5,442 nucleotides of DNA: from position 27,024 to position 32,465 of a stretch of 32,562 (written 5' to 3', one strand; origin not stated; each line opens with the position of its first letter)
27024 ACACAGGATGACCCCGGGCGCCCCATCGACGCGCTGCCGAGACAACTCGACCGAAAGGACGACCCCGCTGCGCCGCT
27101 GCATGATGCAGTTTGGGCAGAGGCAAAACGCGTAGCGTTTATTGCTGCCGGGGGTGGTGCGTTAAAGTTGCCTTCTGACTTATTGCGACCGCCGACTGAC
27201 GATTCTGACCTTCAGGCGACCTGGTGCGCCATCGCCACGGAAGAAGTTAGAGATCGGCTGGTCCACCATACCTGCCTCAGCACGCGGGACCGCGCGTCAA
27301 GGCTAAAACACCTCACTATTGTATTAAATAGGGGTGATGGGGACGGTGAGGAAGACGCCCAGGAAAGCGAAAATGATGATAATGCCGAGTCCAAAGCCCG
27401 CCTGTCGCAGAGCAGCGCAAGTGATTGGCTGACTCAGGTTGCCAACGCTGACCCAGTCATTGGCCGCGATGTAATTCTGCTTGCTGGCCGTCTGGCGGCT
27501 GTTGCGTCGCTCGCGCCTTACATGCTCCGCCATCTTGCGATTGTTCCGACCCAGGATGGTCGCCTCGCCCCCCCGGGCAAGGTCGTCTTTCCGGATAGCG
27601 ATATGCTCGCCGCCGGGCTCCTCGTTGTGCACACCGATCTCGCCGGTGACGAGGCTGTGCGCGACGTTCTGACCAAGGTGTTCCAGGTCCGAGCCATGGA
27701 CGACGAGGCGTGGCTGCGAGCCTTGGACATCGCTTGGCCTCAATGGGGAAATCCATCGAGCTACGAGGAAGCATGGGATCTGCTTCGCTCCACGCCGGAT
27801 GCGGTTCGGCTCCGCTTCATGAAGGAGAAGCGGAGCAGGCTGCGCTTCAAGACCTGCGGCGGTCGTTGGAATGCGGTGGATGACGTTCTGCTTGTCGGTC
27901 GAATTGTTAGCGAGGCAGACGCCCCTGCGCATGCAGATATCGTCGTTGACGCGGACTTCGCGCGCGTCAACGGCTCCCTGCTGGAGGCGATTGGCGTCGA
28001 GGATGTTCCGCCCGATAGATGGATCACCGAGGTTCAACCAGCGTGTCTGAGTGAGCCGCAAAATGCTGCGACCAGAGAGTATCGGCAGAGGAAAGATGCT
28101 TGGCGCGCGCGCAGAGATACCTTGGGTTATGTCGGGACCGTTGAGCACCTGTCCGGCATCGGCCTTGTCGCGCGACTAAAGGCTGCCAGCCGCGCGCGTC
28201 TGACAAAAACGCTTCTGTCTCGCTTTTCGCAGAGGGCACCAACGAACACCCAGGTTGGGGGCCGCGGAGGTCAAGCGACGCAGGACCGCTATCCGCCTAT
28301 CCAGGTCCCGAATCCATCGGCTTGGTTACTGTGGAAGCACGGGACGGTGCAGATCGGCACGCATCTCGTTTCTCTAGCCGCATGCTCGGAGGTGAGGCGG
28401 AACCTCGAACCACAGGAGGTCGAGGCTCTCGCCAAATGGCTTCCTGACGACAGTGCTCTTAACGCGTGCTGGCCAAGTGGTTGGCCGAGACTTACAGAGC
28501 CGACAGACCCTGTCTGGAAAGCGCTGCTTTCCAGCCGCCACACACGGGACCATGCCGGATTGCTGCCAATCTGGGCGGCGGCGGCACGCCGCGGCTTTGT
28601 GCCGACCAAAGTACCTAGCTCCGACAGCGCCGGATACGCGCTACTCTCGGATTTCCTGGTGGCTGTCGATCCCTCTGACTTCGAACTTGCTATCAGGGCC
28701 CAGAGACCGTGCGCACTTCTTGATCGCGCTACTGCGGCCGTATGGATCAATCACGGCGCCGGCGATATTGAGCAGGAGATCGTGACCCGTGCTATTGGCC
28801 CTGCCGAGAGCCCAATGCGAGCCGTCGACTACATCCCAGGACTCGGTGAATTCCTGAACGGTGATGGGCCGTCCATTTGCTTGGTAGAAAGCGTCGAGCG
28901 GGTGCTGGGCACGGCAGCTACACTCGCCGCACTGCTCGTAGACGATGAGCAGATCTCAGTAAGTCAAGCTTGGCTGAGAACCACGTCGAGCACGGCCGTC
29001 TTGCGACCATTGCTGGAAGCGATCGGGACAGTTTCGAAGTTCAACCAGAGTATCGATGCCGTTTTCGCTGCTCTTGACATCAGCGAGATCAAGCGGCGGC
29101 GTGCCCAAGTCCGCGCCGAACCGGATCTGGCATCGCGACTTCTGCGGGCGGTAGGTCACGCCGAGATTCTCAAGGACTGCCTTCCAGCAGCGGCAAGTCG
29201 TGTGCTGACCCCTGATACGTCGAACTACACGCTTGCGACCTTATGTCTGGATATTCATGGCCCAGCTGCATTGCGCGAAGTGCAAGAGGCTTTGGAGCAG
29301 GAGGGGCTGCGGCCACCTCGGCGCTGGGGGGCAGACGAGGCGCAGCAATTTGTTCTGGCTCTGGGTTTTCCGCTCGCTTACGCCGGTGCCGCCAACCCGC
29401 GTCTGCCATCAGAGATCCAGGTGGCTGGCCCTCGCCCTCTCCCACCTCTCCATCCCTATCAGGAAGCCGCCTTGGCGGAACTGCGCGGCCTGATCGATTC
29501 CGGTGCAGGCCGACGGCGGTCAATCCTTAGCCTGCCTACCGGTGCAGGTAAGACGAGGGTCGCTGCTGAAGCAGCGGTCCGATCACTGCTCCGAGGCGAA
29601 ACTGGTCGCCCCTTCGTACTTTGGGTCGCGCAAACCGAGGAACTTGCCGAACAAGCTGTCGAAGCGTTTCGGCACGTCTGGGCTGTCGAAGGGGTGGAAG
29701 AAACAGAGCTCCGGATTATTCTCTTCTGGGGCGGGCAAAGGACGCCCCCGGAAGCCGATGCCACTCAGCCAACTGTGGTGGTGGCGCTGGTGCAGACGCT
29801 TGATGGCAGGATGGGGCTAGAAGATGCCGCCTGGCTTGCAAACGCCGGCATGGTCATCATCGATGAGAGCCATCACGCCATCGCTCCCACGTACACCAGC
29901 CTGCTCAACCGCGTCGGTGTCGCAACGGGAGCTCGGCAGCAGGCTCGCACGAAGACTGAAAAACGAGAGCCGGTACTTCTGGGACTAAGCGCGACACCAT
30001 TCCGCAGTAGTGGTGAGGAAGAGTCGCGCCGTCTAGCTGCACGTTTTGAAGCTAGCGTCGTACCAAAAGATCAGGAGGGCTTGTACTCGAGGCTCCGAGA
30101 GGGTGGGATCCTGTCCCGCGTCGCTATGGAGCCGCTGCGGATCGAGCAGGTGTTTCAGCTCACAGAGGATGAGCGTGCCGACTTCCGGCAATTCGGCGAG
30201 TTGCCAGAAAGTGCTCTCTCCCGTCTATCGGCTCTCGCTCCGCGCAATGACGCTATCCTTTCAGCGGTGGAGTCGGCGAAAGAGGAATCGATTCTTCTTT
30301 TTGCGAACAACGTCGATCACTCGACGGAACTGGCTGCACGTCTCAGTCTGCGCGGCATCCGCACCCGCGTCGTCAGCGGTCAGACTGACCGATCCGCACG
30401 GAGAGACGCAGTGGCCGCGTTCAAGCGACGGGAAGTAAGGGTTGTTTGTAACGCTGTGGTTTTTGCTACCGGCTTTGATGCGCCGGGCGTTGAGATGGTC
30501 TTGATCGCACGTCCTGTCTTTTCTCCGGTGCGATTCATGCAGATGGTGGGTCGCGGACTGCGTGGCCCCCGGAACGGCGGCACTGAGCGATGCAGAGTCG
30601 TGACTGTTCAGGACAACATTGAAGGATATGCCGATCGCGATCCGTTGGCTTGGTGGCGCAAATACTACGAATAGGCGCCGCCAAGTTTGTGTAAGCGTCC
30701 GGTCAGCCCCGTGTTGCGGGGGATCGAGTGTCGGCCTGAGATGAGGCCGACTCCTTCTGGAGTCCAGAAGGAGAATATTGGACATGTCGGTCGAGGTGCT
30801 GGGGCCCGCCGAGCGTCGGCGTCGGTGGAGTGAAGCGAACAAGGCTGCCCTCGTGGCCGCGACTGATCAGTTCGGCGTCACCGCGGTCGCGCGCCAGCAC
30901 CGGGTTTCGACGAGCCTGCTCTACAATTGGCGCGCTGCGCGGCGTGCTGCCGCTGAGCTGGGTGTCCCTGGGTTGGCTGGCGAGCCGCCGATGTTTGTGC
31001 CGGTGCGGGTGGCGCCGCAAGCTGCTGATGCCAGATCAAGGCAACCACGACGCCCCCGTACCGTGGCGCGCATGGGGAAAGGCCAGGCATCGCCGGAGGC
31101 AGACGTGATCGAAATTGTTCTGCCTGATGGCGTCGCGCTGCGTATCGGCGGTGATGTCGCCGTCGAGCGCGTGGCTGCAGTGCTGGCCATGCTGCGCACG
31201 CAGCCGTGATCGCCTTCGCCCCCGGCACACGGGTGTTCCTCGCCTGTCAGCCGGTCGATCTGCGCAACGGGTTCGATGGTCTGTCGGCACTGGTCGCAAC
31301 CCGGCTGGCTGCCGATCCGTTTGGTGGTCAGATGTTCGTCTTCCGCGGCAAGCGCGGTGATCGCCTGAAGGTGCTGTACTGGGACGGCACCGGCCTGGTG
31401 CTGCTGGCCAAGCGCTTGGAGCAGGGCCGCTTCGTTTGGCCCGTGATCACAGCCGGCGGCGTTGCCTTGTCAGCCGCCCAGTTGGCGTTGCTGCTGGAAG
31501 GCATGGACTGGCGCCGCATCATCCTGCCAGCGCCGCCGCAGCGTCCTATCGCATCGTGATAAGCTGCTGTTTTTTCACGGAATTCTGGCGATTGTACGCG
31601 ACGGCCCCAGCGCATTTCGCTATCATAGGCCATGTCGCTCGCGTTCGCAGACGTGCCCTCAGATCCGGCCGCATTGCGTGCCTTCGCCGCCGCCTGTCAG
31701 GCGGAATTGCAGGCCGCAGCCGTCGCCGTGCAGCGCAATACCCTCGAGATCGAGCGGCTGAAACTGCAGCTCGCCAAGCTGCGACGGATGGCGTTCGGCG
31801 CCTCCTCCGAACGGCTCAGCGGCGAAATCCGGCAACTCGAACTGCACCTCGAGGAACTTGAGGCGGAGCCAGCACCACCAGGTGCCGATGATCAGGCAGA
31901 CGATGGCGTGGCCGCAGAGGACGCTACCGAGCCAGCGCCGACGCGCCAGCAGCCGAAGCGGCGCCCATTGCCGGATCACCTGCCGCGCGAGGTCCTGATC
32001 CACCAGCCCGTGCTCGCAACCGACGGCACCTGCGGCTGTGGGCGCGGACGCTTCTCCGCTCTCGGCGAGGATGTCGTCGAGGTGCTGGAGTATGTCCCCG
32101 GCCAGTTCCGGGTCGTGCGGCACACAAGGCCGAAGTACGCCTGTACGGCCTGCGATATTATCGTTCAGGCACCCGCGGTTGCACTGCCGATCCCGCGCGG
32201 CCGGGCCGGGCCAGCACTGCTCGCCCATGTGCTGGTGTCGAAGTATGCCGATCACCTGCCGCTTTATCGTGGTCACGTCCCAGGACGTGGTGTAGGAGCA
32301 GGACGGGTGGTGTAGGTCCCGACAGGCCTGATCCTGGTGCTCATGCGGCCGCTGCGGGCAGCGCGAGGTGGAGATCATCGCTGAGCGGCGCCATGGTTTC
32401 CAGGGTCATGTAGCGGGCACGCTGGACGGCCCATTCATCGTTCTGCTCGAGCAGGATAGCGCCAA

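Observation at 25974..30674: Giant single-polypeptide fusion of a sacsin-like GHKL ATPase to an SF2 DExH helicase in a mobile island: candidate undescribed defence or genome-surveillance system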

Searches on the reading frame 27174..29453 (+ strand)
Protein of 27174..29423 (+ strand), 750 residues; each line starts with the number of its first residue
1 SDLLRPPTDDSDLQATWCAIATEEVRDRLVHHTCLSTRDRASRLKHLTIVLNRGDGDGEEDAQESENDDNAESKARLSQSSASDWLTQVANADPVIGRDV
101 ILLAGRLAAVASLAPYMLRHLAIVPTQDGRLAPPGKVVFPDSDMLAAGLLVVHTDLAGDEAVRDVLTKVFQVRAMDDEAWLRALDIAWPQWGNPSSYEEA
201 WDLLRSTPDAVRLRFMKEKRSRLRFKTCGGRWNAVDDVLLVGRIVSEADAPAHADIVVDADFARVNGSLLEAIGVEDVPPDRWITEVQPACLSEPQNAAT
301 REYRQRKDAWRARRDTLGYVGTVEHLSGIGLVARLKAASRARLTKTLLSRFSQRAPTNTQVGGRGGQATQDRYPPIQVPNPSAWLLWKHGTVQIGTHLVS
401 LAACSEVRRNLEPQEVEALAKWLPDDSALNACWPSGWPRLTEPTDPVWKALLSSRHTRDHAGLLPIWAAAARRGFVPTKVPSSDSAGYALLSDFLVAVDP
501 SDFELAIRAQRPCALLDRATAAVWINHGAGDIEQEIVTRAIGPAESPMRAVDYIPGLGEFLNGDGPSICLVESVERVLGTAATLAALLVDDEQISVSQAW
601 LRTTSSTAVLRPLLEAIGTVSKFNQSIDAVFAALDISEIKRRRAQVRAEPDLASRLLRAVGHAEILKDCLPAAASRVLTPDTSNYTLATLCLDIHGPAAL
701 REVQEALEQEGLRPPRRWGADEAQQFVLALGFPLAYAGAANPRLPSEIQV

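Call 37: predict_structure(alignment_id=A3)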
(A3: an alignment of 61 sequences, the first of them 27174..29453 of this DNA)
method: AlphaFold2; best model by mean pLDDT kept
length: 760 residues; sequences in the alignment: 61
mean_pLDDT: 90.1   pTM: 0.71
mean pLDDT of the five models: 90.1, 89.1, 88.1, 87.8, 87.4
residues with pLDDT >= 90: 581; 70-90: 123; 50-70: 45; < 50: 11
segments of 3 or more residues with pLDDT < 50: 745-752
pLDDT, mean of each block of 10 residues (from residue 1): 85 94 91 91 89 65 55 72 93 96 95 87 94 89 65 93 94 85 91 90 93 94 95 95 97 97 96 94 80 94 95 93 92 96 97 88 95 96 96 96 96 95 93 91 95 84 94 96 89 96 95 96 98 96 93 92 92 95 94 94 88 94 93 91 95 96 91 88 94 92 92 91 95 87 48 51
secondary structure, 60 per line:
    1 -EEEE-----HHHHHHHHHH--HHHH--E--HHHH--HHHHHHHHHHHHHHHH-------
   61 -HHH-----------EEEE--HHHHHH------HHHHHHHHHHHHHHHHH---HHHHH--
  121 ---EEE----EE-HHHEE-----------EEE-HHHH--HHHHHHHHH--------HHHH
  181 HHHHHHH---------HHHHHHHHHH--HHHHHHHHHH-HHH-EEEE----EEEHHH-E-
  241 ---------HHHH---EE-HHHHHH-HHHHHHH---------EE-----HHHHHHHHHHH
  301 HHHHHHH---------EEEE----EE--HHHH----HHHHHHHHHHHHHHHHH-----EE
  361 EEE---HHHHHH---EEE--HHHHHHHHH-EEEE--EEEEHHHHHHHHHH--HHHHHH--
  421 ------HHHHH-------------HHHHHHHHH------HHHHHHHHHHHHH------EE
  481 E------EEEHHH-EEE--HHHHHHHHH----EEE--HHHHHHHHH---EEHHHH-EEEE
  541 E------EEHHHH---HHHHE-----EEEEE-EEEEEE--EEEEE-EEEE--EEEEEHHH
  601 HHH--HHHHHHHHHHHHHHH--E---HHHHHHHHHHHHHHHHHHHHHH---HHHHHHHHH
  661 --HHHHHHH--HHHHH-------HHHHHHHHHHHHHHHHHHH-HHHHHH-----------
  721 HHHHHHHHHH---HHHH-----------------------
elements in order (helices of 4 or more, strands of 3 or more residues): E2-5 H11-20 H23-26 H32-35 H38-53 E76-79 H82-87 H94-110 H114-118 E124-126 E150-152 H154-157 H160-168 H177-187 H197-206 H209-218 E224-227 E232-234 H250-253 H260-265 H267-273 H290-307 E317-320 H329-332 H337-353 E359-363 H367-372 E376-378 H381-389 E391-394 E397-400 H401-410 H413-418 H427-431 H445-453 H460-472 E479-481 E488-490 E495-497 H500-508 E513-515 H518-526 H532-535 E537-541 H550-553 H557-560 E567-571 E573-578 E581-585 E587-590 E593-597 H598-603 H606-620 H627-648 H652-660 H663-669 H672-676 H684-702 H704-709 H721-730 H734-737

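Call 39: fold_search(model_id=the predicted structure, library=pdb)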
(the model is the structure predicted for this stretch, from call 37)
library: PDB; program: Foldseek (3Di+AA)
matches with E <= 10: 105; with E <= 0.001: 0
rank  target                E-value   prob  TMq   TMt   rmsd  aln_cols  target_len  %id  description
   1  9ce3_A                5.7e-01  0.06  0.13  0.09  22.4       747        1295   12  Structure of the TSC:WIPI3 lysosomal recruitment complex (released 2024-12-04)
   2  8tkg_A                5.7e-01  0.03  0.10  0.06  42.2       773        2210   10  Human Type 3 IP3 Receptor - Resting State (+IP3/ATP) (released 2023-11-08)
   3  7jq9                  6.0e-01  0.01  0.06  0.03  36.8       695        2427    9  Cryo-EM structure of human HUWE1 (released 2021-07-28)
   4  7n6g_6D               6.9e-01  0.04  0.09  0.09  27.5       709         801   13  C1 of central pair (released 2022-05-18)
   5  3gq2_B                8.4e-01  0.05  0.10  0.12  31.4       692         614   10  Crystal Structure of the Dimer of the p115 Tether Globular Head Domain (released 2009-11-03)
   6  2z6h                  8.4e-01  0.03  0.09  0.11  24.1       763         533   10  Crystal Structure of Beta-Catenin Armadillo Repeat Region and Its C-Terminal domain (released 2008-02-12)
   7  9dbi_B                9.3e-01  0.06  0.07  0.15  17.2       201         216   13  Structure of Hailong HalB D21A/D23A mutant (released 2025-05-07)
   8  5jvl_B                1.0e+00  0.04  0.07  0.09  21.3       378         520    8  C4-type pyruvate phospate dikinase: nucleotide binding domain with bound ATP analogue (released 2017-04-05)
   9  9m1m_D                1.0e+00  0.02  0.09  0.07  30.3       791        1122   10  Cryo-EM structure of the TBC-DEC-Arl2-alpha-beta-tubulin complex with GDP-AlFx (released 2025-10-22)
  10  5ic8_A                1.1e+00  0.04  0.05  0.10  17.1       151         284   13  Structure of UTP6 (released 2016-07-06)
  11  7nfe_A                1.1e+00  0.02  0.07  0.03  28.8       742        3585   10  Cryo-EM structure of NHEJ super-complex (monomer) (released 2021-08-18)
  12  8rbz_a                1.2e+00  0.02  0.09  0.08  37.0       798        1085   11  Structure of Integrator-PP2A-SOSS-CTD post-termination complex (released 2024-02-07)
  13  9s9i_A                1.3e+00  0.04  0.05  0.13  15.7       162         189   13  S. islandicus CdvA (non-polymerising mutant) (released 2026-01-28)
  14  8r0a_N                1.5e+00  0.02  0.09  0.09  29.1       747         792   12  Cryo-EM structure of the cross-exon pre-B+5'ss complex (released 2024-05-22)
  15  6sga_F3               1.6e+00  0.02  0.08  0.07  36.2       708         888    9  Body domain of the mt-SSU assemblosome from Trypanosoma brucei (released 2019-09-18)
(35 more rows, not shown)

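Call 88: search_protein_representatives(protein=window:27174-29423:+)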
Query: 750 residues. Proteins with E-value up to 0.001 (for the whole library): 199; up to 1e-10: 112; up to 1e-30: 39. The best 150 are listed.
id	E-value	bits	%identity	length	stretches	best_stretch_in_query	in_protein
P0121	9.1e-170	583.2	43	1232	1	1-750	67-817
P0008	5.4e-169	580.7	44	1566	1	2-747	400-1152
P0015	6.3e-121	421.8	37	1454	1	3-750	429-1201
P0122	2.6e-118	413.1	41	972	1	2-605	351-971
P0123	1.1e-112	394.5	42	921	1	246-749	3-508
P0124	4.2e-60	220.7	32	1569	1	2-748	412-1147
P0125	2.3e-55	205.0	30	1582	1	2-747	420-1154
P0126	2.4e-55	204.9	28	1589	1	80-748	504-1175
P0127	2.5e-53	198.3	37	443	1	2-385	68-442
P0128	6.9e-53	196.8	91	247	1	128-230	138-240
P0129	9.7e-53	196.4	31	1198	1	1-748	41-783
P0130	1.4e-52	195.8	31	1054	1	75-744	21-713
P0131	1.9e-52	195.4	44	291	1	117-386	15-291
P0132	2.8e-52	194.8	29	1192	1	13-745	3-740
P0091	1.5e-51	192.4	31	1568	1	2-748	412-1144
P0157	1.3e-30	123.2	28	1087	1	2-662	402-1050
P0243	3.6e-09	52.3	31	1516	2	640-744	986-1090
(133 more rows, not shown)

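Call 94: fold_search(model_id=the predicted structure, library=viral)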
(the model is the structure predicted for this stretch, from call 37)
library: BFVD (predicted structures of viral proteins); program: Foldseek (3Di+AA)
matches with E <= 10: 114; with E <= 0.001: 0
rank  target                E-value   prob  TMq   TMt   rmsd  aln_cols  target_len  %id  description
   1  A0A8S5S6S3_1          3.0e-01  0.02  0.06  0.05  31.3       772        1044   10  Uncharacterized protein [Podoviridae sp. ctsUe5]
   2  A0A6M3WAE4            6.4e-01  0.05  0.07  0.12  16.4       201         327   14  RNA-directed RNA polymerase (Fragment) [Alfalfa dwarf virus]
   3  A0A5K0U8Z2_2          8.2e-01  0.02  0.09  0.09  23.5       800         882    9  Uncharacterized protein [Yasminevirus sp. GU-2018]
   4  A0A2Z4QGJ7            8.6e-01  0.13  0.06  0.10  16.2       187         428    5  Metallopeptidase domain protein [Ruegeria phage vB_RpoP-V13]
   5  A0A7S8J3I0            1.0e+00  0.12  0.08  0.08  14.9       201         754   13  (no name in the UniProt tables at hand)
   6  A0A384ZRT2            1.0e+00  0.01  0.07  0.06  37.5       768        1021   11  Transglycosylase SLT domain-containing protein [Escherichia phage C130_2]
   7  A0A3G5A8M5            1.3e+00  0.04  0.06  0.05  15.2       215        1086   10  HD domain-containing protein [Hyperionvirus sp.]
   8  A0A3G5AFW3            1.3e+00  0.03  0.06  0.06  16.0       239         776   11  AAA+ ATPase domain-containing protein [Solivirus sp.]
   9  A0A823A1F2            1.3e+00  0.02  0.09  0.06  40.8       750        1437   10  (no name in the UniProt tables at hand)
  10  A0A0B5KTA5            1.6e+00  0.01  0.07  0.10  27.3       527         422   12  Putative nucleoprotein [Wuhan Louse Fly Virus 7]
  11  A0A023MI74            1.8e+00  0.06  0.07  0.06  14.5       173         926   13  Enhancin [Agrotis segetum granulosis virus]
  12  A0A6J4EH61            1.8e+00  0.02  0.06  0.10  26.9       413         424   11  (no name in the UniProt tables at hand)
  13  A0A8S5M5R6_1          2.1e+00  0.03  0.08  0.07  21.0       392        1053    9  Uncharacterized protein [Podoviridae sp. ctaNW81]
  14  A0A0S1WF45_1          2.1e+00  0.01  0.08  0.06  25.4       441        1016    9  RNA-directed RNA polymerase (Fragment) [Soybean leaf-associated negative-stranded RNA virus 3]
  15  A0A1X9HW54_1          2.2e+00  0.02  0.08  0.06  20.9       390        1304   14  (no name in the UniProt tables at hand)
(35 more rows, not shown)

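Call 97: find_encoding_contigs(protein=P0157, flank=8000, max_places=3)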
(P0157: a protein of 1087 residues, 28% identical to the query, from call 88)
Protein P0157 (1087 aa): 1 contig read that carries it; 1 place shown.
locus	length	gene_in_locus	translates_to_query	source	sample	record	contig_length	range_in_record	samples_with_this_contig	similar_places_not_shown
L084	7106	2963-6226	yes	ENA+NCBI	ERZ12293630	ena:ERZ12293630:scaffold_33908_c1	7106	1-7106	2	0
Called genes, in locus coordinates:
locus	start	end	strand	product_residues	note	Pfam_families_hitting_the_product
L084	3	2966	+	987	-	?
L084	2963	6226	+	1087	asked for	-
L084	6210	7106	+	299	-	?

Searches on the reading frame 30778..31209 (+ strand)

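Call 9: search_protein_families(library=pfam, proteins=[window:30778-31209:+], max_evalue=0.01)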
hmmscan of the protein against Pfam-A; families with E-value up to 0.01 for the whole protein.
window:30778-31209:+ (143 aa): 2 families
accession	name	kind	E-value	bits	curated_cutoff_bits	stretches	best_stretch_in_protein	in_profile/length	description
PF01527.26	HTH_Tnp_1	-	5.3e-10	39.8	24.1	1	12-64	2-54/75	Transposase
PF13384.12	HTH_23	-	0.0031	17.7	24.6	0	18-54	3-40/50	Homeodomain-like domain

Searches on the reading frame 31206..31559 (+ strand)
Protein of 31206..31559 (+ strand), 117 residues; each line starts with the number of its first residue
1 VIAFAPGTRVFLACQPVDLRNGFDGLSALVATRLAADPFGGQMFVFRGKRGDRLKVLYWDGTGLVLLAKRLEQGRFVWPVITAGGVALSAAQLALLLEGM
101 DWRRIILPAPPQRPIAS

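Call 9: search_protein_families(library=pfam, proteins=[window:31206-31559:+], max_evalue=0.01)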
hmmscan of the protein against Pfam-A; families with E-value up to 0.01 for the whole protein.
window:31206-31559:+ (117 aa): 1 family
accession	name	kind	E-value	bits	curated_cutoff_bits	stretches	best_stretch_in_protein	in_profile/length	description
PF05717.18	TnpB_IS66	-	2.4e-38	130.5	26.6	1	9-104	2-98/101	IS66 Orf2 like protein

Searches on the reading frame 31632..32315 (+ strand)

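Call 8: search_protein_families(library=pfam, proteins=[window:31632-32315:+], max_evalue=0.01)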
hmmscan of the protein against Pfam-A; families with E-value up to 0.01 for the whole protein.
window:31632-32315:+ (227 aa): 4 families
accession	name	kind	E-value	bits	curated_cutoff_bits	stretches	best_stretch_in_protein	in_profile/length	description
PF13007.12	LZ_Tnp_IS66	-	1.3e-16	61.5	22.9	1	42-121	1-70/71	Transposase C of IS166 homeodomain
PF13005.12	zf-IS66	-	1.2e-14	54.9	27.3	1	132-175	2-46/46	zinc-finger binding domain of transposase IS66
PF03050.20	DDE_Tnp_IS66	-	2.9e-05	24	23.1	1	190-213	2-25/284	Transposase IS66 family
PF09898.14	DUF2125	-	0.0087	16.1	24.2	0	12-118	91-189/319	Uncharacterized protein conserved in bacteria (DUF2125)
